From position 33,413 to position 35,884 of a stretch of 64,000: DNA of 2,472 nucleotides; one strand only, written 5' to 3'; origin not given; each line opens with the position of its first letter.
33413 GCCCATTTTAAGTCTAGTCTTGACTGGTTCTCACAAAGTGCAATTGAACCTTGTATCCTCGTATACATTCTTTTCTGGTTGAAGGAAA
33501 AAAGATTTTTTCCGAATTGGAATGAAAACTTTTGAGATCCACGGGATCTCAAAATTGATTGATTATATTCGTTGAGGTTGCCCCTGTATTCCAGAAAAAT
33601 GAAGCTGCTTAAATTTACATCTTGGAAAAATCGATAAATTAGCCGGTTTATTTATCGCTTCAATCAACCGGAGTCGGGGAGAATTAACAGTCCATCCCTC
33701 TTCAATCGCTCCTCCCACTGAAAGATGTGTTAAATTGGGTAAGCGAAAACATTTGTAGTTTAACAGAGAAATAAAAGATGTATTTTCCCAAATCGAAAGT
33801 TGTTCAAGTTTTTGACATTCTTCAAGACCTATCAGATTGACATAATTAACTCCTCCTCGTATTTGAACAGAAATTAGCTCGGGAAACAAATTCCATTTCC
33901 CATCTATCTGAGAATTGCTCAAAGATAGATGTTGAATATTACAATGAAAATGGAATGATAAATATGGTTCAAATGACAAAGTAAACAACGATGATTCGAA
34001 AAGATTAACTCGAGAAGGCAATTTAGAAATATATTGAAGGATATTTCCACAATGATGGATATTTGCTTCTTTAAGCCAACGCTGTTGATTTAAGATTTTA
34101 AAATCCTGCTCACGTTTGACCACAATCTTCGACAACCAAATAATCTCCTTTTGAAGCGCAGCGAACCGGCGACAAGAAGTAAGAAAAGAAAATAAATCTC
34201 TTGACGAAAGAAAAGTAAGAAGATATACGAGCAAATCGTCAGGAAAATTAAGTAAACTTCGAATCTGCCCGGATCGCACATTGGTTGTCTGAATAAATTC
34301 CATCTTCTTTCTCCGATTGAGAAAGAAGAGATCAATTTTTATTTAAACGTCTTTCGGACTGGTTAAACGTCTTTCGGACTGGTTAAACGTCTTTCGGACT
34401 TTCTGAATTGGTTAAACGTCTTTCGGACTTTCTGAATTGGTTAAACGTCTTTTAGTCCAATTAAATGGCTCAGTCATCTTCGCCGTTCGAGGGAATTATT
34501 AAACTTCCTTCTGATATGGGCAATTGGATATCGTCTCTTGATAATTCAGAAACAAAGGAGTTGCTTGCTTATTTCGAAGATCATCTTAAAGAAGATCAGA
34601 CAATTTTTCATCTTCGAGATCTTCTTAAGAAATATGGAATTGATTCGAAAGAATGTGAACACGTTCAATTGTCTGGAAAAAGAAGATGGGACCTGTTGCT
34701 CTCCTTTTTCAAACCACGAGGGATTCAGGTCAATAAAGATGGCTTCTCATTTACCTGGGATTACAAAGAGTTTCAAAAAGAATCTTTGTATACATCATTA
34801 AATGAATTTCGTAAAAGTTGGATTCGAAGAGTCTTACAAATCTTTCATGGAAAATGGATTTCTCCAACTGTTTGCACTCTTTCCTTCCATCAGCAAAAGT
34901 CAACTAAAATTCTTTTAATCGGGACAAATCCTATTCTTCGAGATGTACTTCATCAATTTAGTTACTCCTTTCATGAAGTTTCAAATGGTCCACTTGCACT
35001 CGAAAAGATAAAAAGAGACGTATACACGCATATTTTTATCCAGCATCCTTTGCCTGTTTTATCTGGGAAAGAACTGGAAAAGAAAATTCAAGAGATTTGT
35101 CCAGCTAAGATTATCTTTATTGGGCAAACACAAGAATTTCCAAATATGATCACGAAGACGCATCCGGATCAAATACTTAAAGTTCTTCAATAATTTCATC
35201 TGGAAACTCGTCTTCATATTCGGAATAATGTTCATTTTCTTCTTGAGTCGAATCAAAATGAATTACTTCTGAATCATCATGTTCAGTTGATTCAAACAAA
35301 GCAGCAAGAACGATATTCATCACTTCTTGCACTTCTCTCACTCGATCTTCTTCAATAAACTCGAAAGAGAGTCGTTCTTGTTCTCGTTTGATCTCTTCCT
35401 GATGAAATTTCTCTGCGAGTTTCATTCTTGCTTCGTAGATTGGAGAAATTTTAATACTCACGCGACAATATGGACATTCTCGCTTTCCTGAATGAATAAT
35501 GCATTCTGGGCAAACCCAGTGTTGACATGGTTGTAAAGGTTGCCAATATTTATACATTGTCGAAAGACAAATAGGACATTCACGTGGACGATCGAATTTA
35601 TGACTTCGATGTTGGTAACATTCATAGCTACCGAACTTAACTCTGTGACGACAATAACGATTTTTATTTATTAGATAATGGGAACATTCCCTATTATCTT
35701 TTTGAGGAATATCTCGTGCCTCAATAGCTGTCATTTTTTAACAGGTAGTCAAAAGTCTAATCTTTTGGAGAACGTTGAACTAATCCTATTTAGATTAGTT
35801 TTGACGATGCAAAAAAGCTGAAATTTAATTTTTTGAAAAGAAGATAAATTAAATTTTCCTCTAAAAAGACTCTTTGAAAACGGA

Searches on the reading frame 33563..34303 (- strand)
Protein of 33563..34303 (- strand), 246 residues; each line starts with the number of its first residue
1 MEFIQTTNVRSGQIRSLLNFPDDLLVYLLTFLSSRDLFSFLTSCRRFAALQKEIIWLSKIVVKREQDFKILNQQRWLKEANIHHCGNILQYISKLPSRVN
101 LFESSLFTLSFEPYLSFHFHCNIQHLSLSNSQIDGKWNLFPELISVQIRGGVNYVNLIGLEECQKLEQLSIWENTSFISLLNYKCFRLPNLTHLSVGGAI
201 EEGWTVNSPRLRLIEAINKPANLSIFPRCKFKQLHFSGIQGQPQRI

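Call 8: search_protein_families(library=pfam, proteins=[window:33563-34303:-], max_evalue=0.001)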
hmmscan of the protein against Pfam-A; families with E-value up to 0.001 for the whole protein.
window:33563-34303:- (246 aa): 2 families
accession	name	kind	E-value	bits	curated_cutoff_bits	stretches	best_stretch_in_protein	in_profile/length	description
PF00646.38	F-box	-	0.00023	21.4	20.5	1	17-50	1-34/43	F-box domain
PF12937.12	F-box-like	-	0.0009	19.4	24.3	0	20-56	4-41/47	F-box-like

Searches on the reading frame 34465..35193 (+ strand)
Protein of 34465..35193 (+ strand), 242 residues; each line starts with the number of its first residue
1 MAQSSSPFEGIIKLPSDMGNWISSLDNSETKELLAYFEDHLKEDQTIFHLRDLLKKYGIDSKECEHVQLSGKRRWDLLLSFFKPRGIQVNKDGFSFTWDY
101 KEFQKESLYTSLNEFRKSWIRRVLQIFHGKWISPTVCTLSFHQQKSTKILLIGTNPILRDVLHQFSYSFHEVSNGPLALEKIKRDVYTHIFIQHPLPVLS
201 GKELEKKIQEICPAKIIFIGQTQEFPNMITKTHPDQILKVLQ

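Call 8: search_protein_families(library=pfam, proteins=[window:34465-35193:+], max_evalue=0.001)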
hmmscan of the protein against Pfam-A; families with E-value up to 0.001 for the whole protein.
window:34465-35193:+ (242 aa): 0 families

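Call 12: find_encoding_contigs(protein=window:34465-35193:+, flank=3000, max_places=10)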
Protein window:34465-35193:+ (242 aa): 4 contigs read that carry it; 2 places shown.
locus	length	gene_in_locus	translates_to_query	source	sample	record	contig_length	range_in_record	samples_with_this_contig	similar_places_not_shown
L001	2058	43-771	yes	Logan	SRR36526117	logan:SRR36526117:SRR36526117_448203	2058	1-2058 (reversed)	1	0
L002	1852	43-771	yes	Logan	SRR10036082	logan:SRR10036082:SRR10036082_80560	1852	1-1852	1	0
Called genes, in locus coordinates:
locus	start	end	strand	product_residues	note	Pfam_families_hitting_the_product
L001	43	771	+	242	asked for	-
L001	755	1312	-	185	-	-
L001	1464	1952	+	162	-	-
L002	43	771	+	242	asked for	-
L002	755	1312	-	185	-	-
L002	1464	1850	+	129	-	?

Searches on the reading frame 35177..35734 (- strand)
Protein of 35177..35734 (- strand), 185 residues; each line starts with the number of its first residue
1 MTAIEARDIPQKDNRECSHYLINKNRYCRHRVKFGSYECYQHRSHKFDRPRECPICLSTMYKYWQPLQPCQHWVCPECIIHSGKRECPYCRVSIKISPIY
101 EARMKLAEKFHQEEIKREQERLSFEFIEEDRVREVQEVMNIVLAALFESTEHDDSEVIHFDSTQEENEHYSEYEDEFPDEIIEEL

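Call 59: search_protein_families(library=pfam, proteins=[window:35177-35734:-], max_evalue=0.01)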
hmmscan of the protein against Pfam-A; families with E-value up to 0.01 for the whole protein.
window:35177-35734:- (185 aa): 7 families
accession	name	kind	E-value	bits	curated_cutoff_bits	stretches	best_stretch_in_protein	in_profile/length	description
PF13639.12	zf-RING_2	-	7.9e-05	23.3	27.3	1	52-91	2-44/44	Ring finger domain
PF13920.12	zf-C3HC4_3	-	0.00011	22.4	27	1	51-95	3-47/49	Zinc finger, C3HC4 type (RING finger)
PF13445.12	zf-RING_UBOX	-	0.00022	21.6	25.2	1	53-88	1-39/39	RING-type zinc-finger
PF13923.12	zf-C3HC4_2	-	0.001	19.2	27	1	52-90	1-40/40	Zinc finger, C3HC4 type (RING finger)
PF14447.12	Prok-RING_4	-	0.0014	18.9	27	1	53-94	1-40/46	Prokaryotic RING finger family 4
PF14634.12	zf-RING_5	-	0.0018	18.7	27.9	1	69-91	19-42/43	zinc-RING finger domain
PF00097.31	zf-C3HC4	-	0.0025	18.1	21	1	53-90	1-40/40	Zinc finger, C3HC4 type (RING finger)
